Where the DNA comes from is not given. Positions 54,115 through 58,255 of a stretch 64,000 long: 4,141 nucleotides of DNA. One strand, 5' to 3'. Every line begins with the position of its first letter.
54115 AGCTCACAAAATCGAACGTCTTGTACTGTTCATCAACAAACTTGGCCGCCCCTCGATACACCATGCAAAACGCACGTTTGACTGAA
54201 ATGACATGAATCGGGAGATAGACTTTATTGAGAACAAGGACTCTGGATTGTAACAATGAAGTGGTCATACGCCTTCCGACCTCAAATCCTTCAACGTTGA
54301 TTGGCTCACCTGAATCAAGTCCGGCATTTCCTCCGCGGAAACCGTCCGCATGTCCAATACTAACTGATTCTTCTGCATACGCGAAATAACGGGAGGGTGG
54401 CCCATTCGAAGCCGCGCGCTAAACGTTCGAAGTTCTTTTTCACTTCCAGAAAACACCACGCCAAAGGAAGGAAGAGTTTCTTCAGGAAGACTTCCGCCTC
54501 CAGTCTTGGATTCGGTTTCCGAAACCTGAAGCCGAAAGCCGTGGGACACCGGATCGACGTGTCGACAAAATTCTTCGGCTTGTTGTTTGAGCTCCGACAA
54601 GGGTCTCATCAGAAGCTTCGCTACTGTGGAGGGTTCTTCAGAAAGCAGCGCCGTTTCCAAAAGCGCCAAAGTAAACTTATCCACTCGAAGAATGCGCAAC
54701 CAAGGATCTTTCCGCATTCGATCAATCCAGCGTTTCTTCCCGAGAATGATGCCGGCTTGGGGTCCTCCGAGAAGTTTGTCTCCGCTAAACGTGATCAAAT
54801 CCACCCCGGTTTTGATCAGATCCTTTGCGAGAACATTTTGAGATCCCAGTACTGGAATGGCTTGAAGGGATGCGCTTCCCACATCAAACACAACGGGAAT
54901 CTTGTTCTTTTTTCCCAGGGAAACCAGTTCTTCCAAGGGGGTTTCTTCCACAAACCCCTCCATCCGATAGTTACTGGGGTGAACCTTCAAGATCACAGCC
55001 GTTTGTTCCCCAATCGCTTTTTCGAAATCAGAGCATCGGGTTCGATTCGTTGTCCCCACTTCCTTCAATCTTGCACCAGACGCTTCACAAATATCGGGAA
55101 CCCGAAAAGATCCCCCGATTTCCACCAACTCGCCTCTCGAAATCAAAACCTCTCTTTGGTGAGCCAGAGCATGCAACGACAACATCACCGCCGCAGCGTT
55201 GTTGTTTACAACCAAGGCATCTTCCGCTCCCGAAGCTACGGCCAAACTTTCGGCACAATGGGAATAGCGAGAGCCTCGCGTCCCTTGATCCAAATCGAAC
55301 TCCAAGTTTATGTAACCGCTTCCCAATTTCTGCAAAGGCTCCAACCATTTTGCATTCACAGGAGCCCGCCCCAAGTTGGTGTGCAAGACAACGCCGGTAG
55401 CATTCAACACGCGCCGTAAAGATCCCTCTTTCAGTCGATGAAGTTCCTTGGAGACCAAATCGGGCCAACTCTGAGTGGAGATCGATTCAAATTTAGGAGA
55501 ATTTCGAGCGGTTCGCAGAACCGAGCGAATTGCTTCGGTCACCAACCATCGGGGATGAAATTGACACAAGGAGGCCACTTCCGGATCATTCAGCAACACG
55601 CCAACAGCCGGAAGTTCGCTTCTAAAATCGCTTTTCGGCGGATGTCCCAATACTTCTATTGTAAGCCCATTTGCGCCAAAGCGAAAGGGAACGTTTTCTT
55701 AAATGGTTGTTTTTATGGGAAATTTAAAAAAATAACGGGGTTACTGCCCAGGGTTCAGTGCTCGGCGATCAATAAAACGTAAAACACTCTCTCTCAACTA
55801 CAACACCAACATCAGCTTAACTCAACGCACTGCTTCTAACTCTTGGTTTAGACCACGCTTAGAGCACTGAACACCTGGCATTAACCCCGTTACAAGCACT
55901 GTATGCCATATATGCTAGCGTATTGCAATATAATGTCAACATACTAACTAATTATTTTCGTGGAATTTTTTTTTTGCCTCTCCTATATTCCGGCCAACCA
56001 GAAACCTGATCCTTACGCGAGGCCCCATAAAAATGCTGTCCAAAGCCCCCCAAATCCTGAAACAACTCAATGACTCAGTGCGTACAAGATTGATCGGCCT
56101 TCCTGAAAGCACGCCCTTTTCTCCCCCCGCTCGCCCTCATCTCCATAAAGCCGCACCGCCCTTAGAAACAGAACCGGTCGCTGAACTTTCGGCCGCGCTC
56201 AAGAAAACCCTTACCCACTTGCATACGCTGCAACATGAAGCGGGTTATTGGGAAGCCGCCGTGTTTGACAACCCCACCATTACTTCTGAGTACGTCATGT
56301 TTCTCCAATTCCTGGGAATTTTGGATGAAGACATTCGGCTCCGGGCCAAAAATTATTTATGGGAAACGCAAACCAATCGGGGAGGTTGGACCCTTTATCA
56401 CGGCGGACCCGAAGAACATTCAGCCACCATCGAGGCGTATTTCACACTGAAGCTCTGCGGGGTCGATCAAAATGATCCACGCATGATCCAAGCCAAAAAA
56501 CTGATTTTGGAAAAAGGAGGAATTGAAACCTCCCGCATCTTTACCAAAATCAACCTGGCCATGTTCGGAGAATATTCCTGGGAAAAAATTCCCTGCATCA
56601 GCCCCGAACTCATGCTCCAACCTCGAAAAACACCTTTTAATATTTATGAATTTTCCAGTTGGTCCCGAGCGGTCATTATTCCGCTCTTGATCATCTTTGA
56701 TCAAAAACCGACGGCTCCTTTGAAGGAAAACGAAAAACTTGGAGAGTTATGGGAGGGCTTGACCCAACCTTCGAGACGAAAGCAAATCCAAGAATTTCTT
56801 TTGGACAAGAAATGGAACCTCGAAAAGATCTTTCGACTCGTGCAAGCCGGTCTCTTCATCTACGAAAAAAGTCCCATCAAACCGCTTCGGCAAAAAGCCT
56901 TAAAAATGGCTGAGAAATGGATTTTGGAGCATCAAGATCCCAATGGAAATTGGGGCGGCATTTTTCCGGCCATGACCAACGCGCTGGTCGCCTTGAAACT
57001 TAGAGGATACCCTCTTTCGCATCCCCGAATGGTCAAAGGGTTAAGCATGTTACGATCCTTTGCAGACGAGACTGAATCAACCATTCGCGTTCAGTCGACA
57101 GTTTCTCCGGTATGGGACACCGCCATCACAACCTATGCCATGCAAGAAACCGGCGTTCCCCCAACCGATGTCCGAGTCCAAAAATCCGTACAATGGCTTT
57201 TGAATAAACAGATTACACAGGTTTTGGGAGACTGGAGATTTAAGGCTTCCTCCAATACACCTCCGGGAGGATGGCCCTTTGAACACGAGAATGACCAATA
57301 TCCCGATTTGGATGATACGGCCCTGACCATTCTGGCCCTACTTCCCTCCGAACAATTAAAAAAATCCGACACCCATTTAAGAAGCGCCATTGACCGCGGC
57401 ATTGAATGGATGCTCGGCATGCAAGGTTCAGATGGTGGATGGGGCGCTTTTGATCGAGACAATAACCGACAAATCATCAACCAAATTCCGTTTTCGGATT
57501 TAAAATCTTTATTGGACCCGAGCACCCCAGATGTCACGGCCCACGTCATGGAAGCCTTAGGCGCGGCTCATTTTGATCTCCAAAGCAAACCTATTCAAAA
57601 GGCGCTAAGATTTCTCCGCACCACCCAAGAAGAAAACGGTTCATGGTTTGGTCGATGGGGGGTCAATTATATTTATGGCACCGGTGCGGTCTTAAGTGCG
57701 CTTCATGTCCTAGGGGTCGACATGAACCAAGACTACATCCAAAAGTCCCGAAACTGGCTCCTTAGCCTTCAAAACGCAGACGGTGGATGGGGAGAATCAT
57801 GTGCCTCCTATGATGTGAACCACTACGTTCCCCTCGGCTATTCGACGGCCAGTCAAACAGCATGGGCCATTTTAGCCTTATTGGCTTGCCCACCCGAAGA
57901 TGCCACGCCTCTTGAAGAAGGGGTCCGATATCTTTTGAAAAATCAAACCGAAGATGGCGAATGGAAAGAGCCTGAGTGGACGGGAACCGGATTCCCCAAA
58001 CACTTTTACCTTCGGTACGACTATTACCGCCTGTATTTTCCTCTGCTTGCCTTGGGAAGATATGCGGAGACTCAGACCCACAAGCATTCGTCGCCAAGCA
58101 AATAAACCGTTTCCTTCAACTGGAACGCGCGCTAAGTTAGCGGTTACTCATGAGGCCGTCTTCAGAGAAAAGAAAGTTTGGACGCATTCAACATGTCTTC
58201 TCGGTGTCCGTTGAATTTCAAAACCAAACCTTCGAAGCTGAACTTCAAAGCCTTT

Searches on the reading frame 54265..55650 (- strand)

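Call 19: search_protein_families(library=pfam, proteins=[window:54265-55650:-], max_evalue=0.001)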
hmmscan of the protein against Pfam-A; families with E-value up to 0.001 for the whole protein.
window:54265-55650:- (461 aa): 4 families
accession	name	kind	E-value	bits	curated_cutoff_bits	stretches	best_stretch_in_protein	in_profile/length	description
PF03841.19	SelA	-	3.7e-126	421.5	22.8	1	81-437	1-366/367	L-seryl-tRNA selenium transferase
PF12390.13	Se-cys_synth_N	-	2.5e-11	43.9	22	1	11-49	2-40/40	Selenocysteine synthase N terminal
PF00266.25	Aminotran_5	-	2.5e-08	33.7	21.5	1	150-313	74-222/371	Aminotransferase class-V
PF01053.26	Cys_Met_Meta_PP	-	0.00077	18.6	27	0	134-302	59-211/381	Cys/Met metabolism PLP-dependent enzyme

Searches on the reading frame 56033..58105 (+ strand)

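Call 19: search_protein_families(library=pfam, proteins=[window:56033-58105:+], max_evalue=0.001)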
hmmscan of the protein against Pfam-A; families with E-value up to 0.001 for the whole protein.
window:56033-58105:+ (690 aa): 5 families
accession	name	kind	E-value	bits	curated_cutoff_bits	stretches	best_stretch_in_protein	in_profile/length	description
PF13243.12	SQHop_cyclase_C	-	1.9e-133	444.9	26.1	1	357-678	1-318/319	Squalene-hopene cyclase C-terminal domain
PF13249.12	SQHop_cyclase_N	-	7.8e-106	353.9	26.2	2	57-347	2-289/291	Squalene-hopene cyclase N-terminal domain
PF07678.20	TED_complement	-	7.9e-09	35.5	22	0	563-617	110-163/312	A-macroglobulin TED domain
PF00432.27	Prenyltrans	-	8.8e-08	32.3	26.5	1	452-640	51-211/304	Prenyltransferase alpha-alpha toroid domain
PF09492.16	Pec_lyase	-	1.9e-05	24.5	22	0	437-475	48-86/292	Pectic acid lyase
